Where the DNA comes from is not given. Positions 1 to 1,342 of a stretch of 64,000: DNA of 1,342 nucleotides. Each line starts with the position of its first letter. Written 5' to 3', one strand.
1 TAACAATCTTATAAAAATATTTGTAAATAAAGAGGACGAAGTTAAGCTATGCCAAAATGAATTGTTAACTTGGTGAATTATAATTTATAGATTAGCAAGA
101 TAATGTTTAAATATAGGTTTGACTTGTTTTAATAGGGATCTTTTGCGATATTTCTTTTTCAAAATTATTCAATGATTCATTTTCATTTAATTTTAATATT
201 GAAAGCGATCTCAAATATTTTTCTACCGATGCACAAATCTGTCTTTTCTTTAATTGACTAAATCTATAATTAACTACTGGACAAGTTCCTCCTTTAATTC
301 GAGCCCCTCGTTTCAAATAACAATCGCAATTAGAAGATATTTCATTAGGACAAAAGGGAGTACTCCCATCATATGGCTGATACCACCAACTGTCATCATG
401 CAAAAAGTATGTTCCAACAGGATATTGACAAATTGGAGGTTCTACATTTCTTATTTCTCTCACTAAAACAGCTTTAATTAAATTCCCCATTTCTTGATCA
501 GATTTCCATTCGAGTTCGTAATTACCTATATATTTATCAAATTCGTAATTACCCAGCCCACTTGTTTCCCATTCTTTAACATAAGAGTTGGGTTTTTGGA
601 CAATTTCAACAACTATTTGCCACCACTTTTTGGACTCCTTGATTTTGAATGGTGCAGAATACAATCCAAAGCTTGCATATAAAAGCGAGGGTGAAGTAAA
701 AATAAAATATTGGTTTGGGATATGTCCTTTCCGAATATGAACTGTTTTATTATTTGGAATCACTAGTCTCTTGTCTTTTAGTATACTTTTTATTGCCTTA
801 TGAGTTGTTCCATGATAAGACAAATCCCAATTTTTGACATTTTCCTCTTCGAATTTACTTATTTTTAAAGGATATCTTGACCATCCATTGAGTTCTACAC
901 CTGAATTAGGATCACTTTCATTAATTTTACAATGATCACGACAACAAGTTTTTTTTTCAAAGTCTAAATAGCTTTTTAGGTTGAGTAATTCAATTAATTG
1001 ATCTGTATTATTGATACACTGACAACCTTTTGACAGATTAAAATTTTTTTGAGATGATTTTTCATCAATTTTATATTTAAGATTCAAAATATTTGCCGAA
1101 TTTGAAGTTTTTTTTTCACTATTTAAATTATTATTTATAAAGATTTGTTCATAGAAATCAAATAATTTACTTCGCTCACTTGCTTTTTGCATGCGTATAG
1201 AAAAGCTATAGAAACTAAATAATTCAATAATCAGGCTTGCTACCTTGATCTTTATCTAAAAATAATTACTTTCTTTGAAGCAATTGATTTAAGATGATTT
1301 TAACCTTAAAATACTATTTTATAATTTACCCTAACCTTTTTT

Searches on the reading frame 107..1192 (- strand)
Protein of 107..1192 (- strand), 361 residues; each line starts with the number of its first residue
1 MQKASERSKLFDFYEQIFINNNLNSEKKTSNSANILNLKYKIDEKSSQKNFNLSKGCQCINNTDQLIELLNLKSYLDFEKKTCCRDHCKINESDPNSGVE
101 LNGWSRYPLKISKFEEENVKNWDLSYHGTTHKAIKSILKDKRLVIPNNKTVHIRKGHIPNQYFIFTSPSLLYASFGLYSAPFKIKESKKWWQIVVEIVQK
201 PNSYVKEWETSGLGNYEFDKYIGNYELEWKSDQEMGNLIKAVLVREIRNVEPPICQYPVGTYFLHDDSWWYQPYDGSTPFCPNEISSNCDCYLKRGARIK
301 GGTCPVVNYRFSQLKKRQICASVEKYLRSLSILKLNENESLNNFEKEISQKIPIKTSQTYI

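Call 7: search_protein_families(library=pfam, proteins=[window:107-1192:-], max_evalue=1)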
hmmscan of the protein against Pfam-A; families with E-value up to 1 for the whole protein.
window:107-1192:- (361 aa): 1 family
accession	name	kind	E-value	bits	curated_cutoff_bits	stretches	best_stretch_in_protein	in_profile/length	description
PF11501.13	bCoV_NSP1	-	0.21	11.8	25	1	114-186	18-84/138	Betacoronavirus replicase NSP1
